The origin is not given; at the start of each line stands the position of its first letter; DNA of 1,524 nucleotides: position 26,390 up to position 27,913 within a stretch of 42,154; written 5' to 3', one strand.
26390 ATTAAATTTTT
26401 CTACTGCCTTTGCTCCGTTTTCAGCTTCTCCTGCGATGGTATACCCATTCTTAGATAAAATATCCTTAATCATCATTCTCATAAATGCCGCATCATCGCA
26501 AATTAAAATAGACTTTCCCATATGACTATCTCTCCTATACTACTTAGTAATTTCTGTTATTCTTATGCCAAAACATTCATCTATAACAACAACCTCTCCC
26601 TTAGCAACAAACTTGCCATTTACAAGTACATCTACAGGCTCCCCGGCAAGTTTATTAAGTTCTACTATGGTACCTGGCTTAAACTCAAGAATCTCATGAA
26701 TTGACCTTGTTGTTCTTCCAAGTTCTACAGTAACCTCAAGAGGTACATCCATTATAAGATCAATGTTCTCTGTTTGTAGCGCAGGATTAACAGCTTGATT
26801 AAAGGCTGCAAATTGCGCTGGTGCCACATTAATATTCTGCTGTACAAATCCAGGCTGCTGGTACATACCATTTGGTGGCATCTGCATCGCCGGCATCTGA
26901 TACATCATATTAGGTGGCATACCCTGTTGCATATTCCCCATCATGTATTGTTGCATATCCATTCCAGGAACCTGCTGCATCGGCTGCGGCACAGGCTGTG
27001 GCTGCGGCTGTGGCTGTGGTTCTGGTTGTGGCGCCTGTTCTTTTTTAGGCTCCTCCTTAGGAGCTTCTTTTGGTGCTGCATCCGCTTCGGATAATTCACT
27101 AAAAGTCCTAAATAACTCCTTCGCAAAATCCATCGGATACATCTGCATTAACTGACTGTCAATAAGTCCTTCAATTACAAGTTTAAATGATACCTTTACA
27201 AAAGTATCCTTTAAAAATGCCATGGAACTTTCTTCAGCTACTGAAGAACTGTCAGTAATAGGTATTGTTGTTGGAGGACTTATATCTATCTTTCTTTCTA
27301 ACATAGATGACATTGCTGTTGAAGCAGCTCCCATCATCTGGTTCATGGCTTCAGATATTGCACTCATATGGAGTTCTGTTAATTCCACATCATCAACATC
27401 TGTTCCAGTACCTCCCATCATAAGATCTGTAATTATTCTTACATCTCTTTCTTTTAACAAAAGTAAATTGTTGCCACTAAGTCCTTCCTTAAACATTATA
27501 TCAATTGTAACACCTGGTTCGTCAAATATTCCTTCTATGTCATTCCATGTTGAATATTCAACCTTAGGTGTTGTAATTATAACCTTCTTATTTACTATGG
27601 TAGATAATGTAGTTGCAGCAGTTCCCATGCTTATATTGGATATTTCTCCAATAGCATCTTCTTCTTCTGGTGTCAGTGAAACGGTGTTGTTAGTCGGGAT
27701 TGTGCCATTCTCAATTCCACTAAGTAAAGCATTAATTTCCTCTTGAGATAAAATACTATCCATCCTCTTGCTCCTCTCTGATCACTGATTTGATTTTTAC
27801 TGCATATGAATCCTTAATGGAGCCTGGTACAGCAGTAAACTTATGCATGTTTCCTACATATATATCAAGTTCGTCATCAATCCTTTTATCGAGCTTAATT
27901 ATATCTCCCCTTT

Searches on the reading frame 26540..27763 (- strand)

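Call 57: search_protein_families(library=pfam, proteins=[window:26540-27763:-], max_evalue=0.00001)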
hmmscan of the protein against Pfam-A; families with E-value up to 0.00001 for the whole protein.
window:26540-27763:- (407 aa): 3 families
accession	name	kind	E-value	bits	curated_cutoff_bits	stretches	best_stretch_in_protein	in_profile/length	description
PF04509.17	CheC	-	5.5e-26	90.7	22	2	131-166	1-36/38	CheC-like family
PF01052.25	FliMN_C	-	4.1e-25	88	23.8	1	336-406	2-72/73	Type III flagellar switch regulator (C-ring) FliN C-term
PF13690.11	CheX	-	1.2e-06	28.9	27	0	89-172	5-78/94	Chemotaxis phosphatase CheX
